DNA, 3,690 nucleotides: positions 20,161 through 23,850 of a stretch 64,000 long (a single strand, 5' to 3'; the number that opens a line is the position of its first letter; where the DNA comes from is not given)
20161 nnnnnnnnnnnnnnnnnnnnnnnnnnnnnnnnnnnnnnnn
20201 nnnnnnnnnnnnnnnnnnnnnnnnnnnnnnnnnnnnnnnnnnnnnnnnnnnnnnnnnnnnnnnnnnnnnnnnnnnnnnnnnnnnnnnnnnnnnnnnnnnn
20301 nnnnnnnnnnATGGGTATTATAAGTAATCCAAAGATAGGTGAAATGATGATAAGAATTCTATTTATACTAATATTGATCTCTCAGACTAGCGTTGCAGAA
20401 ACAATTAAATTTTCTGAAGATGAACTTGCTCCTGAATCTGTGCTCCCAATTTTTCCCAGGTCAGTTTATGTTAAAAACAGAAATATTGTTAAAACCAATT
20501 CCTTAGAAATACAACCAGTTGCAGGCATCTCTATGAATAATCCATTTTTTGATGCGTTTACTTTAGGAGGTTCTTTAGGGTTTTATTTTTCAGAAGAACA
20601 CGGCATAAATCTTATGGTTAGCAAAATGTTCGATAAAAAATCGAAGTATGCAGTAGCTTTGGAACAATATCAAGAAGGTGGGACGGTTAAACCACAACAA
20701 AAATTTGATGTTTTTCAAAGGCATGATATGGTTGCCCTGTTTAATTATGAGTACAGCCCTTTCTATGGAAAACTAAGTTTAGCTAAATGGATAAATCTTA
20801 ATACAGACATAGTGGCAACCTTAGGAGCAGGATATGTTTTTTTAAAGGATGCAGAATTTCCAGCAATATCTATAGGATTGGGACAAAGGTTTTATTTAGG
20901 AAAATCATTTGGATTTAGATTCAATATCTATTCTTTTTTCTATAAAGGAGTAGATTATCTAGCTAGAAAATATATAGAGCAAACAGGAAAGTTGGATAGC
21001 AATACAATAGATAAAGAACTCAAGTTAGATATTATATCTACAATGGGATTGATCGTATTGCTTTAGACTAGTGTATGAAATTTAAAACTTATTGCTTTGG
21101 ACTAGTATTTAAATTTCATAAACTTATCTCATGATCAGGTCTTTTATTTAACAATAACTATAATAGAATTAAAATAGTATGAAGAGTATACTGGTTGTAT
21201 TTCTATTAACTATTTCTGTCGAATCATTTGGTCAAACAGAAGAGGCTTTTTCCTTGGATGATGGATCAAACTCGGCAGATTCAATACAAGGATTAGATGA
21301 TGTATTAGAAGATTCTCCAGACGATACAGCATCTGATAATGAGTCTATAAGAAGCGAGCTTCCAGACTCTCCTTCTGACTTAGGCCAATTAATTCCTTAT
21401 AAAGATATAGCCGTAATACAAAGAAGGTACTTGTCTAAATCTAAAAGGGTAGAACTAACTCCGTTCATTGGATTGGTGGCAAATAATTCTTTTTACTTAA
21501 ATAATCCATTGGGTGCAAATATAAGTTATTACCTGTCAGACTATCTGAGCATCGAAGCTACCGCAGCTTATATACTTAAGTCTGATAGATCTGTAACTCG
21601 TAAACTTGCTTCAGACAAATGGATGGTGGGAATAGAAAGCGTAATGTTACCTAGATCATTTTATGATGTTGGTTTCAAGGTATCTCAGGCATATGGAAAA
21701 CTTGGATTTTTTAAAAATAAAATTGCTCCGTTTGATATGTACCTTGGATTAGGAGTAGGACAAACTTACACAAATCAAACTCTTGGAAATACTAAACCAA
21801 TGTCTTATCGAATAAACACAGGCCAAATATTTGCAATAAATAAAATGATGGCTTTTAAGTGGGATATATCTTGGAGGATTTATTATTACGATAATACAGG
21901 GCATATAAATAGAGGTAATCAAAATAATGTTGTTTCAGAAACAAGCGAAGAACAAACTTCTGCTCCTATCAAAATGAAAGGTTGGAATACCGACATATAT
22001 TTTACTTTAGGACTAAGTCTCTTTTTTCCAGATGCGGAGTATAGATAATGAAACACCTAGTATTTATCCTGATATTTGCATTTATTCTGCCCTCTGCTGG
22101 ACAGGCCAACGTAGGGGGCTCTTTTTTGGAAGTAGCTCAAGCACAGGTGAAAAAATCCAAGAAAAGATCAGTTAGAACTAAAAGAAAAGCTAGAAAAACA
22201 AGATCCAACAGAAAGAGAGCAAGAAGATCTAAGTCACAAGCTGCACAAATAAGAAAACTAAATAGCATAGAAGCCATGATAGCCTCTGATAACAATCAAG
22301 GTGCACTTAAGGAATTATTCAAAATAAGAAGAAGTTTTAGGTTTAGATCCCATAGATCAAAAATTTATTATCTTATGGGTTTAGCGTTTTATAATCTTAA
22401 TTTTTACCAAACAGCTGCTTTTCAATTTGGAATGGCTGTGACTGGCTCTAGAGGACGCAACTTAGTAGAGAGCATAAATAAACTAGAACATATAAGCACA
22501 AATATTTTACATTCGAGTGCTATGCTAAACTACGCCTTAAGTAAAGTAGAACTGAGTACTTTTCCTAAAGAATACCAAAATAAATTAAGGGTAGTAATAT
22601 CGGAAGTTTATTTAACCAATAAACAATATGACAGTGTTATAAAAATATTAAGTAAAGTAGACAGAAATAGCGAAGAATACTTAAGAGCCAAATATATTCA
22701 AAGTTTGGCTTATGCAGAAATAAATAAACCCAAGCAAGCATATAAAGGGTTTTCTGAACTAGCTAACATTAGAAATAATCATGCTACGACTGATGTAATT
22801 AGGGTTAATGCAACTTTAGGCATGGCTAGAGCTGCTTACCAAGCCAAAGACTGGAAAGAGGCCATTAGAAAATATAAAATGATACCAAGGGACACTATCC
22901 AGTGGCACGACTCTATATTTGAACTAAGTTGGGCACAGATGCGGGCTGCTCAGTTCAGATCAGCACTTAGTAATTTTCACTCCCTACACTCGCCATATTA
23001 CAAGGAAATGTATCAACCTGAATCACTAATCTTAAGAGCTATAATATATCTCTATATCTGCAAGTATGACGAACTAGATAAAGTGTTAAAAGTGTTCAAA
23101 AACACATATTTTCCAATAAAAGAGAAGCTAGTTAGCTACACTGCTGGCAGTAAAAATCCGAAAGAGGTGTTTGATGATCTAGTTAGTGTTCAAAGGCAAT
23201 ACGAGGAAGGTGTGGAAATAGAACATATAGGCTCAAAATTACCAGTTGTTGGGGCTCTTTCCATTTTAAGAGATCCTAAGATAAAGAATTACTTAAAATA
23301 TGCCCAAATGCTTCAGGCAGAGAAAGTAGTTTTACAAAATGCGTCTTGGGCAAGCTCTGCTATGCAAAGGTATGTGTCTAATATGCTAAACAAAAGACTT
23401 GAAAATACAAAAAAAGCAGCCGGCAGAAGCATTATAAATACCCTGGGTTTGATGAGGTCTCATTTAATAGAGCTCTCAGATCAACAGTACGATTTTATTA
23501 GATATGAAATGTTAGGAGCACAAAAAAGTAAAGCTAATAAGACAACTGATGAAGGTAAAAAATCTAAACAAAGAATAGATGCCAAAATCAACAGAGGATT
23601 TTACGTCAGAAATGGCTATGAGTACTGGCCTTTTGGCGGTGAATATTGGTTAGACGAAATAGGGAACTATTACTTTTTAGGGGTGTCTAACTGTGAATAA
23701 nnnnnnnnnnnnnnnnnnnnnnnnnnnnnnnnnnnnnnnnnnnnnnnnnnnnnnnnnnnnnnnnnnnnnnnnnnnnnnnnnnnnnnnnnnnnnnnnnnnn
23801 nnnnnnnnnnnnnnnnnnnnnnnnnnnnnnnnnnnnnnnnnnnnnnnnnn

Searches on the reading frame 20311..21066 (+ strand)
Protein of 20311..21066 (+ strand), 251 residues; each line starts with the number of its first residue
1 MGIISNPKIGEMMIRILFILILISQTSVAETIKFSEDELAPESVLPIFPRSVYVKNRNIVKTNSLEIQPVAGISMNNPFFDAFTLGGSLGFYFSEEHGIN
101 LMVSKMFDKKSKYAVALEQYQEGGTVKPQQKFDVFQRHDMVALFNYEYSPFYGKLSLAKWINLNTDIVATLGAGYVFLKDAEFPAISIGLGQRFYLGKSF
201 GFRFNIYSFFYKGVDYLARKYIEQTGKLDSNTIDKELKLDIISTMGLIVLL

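Call 25: search_protein_families(library=ncbifam, proteins=[window:20311-21066:+])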
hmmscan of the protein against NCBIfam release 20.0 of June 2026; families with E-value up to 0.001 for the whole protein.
window:20311-21066:+ (251 aa): 1 family
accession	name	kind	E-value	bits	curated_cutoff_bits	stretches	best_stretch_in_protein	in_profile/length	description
TIGR04565.1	OMP_myx_plus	subfamily_domain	3.2e-18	66.2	60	1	71-219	1-138/161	outer membrane beta-barrel domain-containing protein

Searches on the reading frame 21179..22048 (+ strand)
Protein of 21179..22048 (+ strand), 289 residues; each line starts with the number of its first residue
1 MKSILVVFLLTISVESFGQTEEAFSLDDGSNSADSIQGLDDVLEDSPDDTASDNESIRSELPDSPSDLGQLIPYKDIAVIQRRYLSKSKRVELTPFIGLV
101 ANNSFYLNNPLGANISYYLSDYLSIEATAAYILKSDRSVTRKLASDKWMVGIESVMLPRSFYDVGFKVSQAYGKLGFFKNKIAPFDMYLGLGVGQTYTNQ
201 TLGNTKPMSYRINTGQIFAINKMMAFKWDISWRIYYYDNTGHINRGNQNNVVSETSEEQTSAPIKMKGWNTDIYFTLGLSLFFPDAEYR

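Call 25: search_protein_families(library=ncbifam, proteins=[window:21179-22048:+])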
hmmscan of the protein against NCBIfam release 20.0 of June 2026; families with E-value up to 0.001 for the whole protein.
window:21179-22048:+ (289 aa): 1 family
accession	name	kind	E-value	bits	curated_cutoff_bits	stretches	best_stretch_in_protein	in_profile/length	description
TIGR04565.1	OMP_myx_plus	subfamily_domain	4.1e-20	72.4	60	1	98-283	2-161/161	outer membrane beta-barrel domain-containing protein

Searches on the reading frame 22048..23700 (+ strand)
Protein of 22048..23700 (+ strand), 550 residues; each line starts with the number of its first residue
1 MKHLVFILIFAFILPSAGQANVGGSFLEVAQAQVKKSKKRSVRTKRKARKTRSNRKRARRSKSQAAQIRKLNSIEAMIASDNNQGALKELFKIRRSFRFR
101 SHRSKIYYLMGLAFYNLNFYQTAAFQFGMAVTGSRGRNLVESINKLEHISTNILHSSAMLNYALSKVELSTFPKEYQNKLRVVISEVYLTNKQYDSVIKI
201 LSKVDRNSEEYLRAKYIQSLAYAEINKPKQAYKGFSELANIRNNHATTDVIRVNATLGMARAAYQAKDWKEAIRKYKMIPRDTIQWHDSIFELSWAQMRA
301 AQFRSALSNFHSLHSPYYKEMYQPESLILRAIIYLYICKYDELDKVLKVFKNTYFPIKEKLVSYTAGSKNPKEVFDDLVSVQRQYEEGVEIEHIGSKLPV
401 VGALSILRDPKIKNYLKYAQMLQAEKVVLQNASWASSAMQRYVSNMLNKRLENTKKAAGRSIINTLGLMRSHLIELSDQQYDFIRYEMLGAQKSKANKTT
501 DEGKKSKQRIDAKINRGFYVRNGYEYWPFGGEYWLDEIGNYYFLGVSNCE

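Call 25: search_protein_families(library=ncbifam, proteins=[window:22048-23700:+])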
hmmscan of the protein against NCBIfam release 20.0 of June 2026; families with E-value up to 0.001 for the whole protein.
window:22048-23700:+ (550 aa): 1 family
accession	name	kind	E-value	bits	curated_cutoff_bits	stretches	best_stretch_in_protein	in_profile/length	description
NF033756.1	gliding_GltC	equivalog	1.7e-45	155.9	450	1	63-543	113-613/622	adventurous gliding motility protein GltC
